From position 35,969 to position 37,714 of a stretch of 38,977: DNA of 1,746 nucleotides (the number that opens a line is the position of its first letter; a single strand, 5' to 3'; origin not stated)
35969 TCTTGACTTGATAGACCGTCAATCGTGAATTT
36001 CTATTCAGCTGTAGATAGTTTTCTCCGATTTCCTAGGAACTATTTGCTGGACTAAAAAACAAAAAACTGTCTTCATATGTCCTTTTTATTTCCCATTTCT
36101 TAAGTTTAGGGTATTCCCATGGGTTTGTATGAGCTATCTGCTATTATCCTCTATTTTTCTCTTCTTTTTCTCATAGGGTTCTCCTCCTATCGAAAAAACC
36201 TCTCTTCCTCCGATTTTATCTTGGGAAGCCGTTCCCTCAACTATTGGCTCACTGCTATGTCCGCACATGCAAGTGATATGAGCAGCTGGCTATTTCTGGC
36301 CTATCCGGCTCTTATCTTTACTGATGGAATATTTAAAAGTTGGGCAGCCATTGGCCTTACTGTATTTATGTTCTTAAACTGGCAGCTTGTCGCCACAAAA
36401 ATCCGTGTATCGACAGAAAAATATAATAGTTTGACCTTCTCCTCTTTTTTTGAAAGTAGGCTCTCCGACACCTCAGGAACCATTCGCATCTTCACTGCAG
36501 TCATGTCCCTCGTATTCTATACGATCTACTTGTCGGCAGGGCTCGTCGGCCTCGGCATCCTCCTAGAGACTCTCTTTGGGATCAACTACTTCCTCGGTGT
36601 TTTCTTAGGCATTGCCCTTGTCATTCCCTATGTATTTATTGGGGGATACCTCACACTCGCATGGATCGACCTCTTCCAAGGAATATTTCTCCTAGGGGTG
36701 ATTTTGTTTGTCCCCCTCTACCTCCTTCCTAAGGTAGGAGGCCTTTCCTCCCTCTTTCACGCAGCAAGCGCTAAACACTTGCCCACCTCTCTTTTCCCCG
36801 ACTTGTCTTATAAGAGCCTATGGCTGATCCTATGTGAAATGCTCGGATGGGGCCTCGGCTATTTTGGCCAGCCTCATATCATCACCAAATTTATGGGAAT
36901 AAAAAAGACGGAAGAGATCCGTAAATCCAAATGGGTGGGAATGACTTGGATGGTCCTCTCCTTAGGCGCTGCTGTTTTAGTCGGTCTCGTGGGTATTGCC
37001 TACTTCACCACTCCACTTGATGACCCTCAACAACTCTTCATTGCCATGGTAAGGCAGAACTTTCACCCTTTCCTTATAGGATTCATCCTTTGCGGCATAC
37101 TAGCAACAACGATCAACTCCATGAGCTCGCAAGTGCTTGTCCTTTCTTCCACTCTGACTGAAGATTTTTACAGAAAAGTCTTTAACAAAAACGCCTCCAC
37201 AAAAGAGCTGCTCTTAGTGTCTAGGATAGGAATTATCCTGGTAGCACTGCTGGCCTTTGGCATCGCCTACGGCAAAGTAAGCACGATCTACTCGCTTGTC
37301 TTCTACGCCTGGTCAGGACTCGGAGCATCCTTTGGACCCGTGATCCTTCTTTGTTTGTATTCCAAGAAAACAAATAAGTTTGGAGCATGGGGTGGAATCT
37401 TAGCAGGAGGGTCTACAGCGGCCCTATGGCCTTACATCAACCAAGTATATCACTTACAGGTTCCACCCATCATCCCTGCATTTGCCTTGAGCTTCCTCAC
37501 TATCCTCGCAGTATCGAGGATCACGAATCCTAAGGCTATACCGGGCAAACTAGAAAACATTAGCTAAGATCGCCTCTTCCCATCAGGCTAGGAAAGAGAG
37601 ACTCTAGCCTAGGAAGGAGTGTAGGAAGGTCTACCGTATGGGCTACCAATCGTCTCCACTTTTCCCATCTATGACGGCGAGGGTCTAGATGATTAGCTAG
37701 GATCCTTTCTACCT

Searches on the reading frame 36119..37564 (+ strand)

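Call 17: search_protein_families(library=ncbifam, proteins=[window:36119-37564:+], max_evalue=0.01)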
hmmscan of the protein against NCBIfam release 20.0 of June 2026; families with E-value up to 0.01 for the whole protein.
window:36119-37564:+ (482 aa): 9 families
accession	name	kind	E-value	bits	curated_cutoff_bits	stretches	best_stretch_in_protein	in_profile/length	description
TIGR02121.1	Na_Pro_sym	equivalog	1.6e-139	465.7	515.5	1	7-471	5-471/488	sodium/proline symporter PutP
NF011948.0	PRK15419.1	equivalog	2e-97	327.2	955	1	8-469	10-473/502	sodium/proline symporter PutP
TIGR00813.1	sss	superfamily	2e-66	224.7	184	1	33-430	1-411/411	sodium/solute symporter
TIGR02119.1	panF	equivalog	7.6e-34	117.5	328.05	1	9-464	7-463/471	sodium/pantothenate symporter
TIGR03648.1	Na_symport_lg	subfamily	1.4e-30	106.3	320.75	2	316-438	359-481/547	VC_2705 family sodium/solute symporter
TIGR02711.1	symport_actP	equivalog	3.9e-24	85.3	1099.25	1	10-435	39-473/549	cation/acetate symporter ActP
NF006903.2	PRK09395.1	subfamily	2.9e-23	82.1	750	1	15-431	47-472/552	cation/acetate symporter ActP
NF009135.0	PRK12488.1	subfamily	4.1e-22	78.5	850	1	8-434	37-472/549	cation/acetate symporter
NF007790.0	PRK10484.1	equivalog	3.8e-12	45.8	401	1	5-468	5-482/527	solute:sodium symporter family transporter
